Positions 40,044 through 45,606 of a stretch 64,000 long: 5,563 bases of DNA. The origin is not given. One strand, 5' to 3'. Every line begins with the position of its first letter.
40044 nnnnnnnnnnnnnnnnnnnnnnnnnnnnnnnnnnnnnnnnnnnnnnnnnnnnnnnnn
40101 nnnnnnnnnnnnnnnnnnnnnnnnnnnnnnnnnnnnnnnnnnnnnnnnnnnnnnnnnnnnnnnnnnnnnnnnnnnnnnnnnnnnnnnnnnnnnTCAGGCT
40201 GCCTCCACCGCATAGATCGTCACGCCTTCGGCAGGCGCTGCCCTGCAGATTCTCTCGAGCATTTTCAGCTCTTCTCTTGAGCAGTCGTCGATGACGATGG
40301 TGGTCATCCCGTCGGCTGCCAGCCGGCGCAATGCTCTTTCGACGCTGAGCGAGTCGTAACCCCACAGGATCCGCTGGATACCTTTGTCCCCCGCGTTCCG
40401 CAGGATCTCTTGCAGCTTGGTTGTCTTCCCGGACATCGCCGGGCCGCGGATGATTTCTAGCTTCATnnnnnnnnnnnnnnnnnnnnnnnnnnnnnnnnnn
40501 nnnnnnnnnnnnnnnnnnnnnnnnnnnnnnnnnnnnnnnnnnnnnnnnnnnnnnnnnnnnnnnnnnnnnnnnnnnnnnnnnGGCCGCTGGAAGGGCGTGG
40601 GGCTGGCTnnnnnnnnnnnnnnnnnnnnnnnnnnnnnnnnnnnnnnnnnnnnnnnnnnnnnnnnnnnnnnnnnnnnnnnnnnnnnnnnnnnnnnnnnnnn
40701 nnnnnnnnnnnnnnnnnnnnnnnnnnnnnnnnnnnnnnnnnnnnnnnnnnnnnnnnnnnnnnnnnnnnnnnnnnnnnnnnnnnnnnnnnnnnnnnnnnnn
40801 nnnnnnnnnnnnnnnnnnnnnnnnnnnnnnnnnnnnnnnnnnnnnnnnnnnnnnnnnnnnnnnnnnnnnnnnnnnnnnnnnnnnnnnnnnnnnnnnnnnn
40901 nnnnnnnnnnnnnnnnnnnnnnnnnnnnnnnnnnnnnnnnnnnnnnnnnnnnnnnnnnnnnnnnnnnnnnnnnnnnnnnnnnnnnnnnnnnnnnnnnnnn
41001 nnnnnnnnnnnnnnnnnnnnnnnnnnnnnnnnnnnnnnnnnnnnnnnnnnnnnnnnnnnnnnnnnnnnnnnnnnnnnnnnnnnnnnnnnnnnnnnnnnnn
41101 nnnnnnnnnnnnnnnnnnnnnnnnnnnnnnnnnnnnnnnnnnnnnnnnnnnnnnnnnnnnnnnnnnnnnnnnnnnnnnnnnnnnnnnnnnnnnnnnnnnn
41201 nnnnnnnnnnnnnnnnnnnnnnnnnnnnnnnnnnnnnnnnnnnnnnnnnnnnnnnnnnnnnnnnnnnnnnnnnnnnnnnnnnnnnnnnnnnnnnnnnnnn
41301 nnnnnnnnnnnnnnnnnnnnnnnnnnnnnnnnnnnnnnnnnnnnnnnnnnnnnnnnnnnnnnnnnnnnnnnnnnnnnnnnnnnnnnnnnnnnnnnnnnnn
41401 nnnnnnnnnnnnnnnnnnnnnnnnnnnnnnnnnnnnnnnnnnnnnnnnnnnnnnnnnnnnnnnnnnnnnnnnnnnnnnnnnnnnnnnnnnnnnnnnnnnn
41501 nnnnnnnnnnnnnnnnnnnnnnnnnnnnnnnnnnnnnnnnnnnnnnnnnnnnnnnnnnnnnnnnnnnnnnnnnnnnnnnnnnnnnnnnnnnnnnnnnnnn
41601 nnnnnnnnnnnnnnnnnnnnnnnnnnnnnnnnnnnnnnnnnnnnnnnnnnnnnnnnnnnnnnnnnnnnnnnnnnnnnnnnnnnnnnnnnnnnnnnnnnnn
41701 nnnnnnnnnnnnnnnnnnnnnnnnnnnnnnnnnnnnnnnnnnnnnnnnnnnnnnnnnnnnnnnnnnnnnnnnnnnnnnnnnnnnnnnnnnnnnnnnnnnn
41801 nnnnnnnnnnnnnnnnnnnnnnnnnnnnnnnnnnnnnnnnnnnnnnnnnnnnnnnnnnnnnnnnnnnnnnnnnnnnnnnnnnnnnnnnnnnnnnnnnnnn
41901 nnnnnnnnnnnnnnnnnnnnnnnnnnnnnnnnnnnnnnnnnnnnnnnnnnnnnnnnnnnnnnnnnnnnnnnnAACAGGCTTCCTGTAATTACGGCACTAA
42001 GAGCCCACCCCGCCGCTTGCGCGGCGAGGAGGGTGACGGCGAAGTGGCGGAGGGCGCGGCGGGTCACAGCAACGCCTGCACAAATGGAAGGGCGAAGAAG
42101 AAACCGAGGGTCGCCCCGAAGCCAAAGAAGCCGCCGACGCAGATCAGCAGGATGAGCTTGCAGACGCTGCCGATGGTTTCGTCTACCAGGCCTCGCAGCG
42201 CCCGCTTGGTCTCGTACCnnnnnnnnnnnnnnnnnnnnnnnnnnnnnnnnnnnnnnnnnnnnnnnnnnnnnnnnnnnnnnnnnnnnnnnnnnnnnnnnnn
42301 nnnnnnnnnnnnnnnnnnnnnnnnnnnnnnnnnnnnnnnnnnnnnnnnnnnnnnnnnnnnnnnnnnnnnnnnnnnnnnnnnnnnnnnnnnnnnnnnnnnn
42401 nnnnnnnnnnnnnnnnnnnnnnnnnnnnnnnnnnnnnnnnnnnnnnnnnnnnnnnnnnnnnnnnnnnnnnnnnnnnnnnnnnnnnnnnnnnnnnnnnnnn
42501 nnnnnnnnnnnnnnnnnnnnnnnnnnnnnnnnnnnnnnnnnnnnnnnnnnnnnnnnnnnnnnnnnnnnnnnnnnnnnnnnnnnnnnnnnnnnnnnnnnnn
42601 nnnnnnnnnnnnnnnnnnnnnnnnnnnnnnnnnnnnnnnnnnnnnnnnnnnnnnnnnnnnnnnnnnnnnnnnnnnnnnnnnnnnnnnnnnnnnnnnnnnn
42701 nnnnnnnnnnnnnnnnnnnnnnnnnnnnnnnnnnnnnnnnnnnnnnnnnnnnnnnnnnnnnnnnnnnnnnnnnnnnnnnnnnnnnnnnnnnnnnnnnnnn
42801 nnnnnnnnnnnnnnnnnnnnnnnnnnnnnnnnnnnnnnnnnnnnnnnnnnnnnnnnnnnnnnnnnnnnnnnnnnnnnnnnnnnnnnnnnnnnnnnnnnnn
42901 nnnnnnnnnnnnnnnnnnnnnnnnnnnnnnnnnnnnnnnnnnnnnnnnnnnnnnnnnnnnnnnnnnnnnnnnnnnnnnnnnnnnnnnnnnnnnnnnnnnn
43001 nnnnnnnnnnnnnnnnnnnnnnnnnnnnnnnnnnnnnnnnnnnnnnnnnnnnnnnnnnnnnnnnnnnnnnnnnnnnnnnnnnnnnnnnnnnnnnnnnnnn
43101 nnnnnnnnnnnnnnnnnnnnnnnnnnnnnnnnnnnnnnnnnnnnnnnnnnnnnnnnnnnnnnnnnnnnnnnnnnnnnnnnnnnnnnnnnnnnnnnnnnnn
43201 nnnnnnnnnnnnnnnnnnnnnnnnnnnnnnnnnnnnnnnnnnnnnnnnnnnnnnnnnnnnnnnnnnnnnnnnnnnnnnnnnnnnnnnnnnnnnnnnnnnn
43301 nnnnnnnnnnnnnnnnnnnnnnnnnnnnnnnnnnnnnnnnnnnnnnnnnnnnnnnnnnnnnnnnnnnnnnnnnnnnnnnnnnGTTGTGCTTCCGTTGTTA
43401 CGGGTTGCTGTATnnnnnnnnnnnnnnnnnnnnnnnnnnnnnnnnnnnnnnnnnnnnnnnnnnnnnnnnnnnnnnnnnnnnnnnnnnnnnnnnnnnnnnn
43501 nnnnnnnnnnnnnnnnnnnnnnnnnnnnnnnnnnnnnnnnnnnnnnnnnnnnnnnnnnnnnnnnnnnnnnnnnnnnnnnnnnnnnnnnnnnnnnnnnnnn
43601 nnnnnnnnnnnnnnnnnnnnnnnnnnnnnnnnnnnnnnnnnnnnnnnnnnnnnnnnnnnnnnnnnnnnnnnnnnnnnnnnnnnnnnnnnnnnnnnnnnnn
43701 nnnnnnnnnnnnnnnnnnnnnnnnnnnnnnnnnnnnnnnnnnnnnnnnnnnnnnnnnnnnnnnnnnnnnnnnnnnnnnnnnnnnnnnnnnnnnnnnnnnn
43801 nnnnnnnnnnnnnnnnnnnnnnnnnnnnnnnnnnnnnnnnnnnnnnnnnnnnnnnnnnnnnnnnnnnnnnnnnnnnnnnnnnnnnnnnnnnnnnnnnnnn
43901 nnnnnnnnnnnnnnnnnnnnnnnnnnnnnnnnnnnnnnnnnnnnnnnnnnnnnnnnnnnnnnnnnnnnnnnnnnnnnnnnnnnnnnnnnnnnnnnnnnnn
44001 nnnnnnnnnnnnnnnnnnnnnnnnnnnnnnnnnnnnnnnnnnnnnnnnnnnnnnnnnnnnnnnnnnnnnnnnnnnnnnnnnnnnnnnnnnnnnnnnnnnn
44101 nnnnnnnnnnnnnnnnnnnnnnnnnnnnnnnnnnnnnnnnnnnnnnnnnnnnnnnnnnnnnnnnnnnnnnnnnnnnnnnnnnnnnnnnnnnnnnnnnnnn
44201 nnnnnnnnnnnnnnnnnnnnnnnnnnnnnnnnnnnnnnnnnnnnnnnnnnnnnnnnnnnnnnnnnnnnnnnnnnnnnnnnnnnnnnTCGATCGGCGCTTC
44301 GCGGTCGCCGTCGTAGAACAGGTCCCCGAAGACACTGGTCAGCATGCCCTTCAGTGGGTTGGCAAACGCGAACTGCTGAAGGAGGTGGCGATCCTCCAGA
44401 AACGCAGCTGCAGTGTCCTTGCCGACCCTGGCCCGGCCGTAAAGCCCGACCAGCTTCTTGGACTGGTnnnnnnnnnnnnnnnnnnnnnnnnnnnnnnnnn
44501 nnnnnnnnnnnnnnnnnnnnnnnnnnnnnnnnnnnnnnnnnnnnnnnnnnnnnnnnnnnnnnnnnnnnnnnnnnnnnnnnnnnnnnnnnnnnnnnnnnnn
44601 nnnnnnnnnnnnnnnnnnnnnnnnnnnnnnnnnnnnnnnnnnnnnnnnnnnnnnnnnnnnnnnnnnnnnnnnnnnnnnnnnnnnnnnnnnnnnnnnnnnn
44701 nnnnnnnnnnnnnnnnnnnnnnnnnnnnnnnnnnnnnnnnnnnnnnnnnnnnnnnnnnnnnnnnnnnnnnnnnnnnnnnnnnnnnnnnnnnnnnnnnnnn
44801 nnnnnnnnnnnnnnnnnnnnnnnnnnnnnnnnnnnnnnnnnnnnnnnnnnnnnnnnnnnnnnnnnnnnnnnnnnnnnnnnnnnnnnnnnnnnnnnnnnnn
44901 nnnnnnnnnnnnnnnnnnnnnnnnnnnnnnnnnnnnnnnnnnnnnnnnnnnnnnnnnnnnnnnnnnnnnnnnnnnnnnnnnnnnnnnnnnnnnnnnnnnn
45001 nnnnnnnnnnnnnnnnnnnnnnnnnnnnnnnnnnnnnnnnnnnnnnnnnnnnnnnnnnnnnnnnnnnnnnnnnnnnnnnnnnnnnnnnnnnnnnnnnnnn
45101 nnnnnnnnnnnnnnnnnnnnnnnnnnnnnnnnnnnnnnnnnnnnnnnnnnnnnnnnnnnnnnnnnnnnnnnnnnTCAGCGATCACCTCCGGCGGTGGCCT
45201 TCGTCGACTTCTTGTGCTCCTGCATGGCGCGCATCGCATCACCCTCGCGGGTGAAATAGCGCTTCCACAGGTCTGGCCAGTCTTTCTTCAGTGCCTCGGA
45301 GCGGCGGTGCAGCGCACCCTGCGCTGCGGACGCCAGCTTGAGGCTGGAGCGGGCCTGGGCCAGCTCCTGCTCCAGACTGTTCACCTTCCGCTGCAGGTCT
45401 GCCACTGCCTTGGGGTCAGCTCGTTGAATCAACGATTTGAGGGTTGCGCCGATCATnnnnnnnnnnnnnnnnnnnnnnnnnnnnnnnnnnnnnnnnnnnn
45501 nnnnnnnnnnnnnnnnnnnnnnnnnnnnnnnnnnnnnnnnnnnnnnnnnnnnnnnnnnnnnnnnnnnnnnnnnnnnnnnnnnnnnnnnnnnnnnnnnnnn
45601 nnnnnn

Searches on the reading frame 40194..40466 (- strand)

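Call 75: search_protein_families(library=pfam, proteins=[window:40194-40466:-], max_evalue=0.01)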
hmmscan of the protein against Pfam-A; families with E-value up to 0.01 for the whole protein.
window:40194-40466:- (90 aa): 2 families
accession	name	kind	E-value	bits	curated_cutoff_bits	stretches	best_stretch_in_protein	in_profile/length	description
PF13604.12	AAA_30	-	0.0039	17.4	27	0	3-30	20-47/191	AAA domain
PF25199.1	nSTAND_NTPase5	-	0.0079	16.5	34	1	3-64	43-107/145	Novel STAND NTPase 5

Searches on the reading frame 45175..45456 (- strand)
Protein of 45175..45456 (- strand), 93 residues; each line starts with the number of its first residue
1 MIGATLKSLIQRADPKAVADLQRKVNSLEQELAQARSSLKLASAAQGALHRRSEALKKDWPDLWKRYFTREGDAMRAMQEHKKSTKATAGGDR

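Call 75: search_protein_families(library=pfam, proteins=[window:45175-45456:-], max_evalue=0.01)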
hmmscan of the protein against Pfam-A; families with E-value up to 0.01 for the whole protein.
window:45175-45456:- (93 aa): 2 families
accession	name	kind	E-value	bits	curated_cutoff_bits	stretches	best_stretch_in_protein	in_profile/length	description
PF12277.13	DUF3618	-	0.0021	18.7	24.9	0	2-20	18-36/47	Protein of unknown function (DUF3618)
PF01008.23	IF-2B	-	0.007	16.1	22.4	1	5-65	15-76/280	Initiation factor 2 subunit family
